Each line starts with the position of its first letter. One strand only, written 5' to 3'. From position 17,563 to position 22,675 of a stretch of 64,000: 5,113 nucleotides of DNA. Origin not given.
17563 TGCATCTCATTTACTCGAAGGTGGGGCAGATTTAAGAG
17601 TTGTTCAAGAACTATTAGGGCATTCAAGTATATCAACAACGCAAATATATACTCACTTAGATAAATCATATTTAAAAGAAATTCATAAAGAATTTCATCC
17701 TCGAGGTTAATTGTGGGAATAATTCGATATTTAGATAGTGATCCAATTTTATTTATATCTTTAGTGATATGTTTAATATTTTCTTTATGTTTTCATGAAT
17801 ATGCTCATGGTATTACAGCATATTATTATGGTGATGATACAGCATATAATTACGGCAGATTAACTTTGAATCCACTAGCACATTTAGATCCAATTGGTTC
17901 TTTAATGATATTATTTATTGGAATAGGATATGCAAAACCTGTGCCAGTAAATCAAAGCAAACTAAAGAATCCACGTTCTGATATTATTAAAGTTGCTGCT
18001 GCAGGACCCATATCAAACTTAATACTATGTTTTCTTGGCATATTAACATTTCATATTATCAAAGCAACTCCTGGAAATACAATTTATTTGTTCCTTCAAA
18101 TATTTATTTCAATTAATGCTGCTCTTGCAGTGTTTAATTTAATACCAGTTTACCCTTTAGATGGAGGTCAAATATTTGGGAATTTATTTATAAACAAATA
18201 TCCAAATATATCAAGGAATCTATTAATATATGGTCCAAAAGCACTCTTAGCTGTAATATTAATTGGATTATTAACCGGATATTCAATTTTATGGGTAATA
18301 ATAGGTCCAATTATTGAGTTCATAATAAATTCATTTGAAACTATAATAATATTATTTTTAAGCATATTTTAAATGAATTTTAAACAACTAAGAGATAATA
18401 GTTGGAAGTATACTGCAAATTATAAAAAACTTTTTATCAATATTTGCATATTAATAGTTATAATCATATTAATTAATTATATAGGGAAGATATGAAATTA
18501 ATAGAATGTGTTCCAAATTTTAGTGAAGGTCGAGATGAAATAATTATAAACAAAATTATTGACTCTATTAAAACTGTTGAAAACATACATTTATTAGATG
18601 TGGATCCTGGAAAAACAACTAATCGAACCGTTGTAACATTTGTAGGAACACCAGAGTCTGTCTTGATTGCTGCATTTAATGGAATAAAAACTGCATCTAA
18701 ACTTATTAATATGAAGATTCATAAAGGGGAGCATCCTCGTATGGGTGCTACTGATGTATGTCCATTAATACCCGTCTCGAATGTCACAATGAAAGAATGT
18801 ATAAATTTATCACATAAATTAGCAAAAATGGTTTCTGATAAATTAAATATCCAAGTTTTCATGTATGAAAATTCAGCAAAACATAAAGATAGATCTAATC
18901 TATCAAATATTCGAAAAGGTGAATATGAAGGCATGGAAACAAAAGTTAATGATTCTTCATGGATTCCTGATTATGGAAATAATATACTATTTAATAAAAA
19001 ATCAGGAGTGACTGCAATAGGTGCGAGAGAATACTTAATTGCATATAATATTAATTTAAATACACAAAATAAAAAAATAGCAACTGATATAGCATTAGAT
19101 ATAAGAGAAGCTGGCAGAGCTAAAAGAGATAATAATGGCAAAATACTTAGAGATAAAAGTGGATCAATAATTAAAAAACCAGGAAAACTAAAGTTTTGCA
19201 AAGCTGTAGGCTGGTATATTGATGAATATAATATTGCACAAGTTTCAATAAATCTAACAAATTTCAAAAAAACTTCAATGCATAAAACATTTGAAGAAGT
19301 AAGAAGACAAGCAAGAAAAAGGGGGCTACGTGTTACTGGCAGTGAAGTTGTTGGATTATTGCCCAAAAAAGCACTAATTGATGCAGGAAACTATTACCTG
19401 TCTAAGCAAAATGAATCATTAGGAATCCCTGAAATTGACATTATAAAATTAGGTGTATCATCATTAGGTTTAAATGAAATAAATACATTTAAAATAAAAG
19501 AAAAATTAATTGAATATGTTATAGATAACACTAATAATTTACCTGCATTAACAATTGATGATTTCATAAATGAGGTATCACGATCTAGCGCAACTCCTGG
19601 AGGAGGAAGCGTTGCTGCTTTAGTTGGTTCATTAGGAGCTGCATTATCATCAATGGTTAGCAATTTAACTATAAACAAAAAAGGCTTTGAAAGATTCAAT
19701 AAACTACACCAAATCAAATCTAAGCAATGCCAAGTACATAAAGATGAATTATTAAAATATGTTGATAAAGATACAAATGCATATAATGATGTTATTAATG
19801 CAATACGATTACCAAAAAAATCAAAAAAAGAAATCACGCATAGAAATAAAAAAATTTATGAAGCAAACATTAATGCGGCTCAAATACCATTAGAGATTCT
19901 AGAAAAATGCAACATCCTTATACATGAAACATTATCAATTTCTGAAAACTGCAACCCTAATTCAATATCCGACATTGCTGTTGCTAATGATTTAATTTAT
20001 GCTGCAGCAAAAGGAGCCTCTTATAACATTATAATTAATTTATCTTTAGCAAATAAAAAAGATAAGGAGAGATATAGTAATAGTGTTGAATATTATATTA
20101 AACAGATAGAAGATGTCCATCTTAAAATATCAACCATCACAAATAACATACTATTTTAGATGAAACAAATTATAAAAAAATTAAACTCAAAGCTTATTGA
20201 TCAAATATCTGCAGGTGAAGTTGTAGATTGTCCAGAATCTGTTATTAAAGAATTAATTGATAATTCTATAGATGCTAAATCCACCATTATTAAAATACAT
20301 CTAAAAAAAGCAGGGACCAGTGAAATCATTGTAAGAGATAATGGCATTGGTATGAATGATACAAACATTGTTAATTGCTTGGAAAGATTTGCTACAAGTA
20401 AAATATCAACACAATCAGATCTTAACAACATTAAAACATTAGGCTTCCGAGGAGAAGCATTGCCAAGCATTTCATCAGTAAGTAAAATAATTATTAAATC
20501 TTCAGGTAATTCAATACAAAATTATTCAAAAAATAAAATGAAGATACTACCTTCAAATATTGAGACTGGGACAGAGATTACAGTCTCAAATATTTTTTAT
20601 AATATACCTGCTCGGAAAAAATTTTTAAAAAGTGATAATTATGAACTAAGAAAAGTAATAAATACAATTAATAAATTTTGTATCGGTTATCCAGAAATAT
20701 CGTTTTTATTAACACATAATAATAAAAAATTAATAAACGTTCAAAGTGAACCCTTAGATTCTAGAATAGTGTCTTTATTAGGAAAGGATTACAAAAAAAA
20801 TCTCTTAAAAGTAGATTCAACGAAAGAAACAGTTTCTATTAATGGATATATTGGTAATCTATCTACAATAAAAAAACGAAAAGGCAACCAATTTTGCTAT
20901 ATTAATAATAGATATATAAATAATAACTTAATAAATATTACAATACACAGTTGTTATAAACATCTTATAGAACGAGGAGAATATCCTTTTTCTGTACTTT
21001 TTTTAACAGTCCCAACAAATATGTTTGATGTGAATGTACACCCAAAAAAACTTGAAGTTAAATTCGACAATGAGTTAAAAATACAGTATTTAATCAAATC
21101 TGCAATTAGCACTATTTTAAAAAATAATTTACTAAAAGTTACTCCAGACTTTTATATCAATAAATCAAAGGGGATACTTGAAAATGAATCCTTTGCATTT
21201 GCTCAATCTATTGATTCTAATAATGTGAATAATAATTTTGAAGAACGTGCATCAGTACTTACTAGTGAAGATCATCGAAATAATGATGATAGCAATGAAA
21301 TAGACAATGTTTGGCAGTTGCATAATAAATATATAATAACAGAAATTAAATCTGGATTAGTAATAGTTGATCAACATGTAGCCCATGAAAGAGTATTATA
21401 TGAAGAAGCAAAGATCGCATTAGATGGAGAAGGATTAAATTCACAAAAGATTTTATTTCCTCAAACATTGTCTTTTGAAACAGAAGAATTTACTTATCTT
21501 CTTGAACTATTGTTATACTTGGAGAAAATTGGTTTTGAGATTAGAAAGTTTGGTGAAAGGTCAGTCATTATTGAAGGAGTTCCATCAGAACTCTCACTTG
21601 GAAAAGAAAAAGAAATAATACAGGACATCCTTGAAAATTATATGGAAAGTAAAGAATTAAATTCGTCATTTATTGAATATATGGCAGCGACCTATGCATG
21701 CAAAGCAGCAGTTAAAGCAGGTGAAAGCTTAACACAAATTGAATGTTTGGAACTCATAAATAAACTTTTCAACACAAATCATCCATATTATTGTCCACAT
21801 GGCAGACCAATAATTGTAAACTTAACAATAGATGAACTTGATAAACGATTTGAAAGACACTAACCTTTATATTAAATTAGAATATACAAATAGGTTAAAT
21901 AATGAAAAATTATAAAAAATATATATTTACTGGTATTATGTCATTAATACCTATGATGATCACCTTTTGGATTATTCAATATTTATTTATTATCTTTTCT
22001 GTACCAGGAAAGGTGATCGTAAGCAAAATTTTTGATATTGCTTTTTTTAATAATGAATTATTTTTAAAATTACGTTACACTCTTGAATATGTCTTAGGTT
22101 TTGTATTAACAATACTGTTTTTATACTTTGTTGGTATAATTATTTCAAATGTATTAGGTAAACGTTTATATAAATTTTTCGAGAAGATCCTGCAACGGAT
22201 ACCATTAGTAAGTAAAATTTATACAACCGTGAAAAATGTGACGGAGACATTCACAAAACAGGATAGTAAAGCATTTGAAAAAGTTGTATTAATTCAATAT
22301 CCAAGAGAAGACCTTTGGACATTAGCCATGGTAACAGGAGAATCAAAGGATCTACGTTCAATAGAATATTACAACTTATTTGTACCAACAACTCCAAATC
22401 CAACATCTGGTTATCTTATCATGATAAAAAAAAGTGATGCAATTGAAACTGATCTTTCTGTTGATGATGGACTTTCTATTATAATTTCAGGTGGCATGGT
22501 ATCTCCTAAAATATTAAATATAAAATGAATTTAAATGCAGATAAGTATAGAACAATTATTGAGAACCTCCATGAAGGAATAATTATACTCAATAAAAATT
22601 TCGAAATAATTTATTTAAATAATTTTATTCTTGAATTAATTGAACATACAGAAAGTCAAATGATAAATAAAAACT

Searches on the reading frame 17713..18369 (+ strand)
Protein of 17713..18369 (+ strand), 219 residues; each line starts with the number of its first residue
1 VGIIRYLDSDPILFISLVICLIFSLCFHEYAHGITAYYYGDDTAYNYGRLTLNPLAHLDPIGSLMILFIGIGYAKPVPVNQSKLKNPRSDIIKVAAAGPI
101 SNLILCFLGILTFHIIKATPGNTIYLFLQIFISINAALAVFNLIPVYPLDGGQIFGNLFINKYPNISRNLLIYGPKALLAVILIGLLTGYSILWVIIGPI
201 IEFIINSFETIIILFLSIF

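Call 77: search_protein_families(library=pfam, proteins=[window:17713-18369:+], max_evalue=0.001)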
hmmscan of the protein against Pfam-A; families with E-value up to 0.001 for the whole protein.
window:17713-18369:+ (219 aa): 1 family
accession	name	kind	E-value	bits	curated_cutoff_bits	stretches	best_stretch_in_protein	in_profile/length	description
PF02163.28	Peptidase_M50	-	2.1e-12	47.3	27.2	2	119-160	154-195/221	Peptidase family M50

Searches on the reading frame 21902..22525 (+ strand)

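Call 77: search_protein_families(library=pfam, proteins=[window:21902-22525:+], max_evalue=0.001)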
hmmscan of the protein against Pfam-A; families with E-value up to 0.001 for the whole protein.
window:21902-22525:+ (208 aa): 1 family
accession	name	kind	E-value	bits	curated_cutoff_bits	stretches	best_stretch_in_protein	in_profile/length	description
PF04367.18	DUF502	-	7.6e-34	116.2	23.8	1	68-169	1-107/107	Protein of unknown function (DUF502)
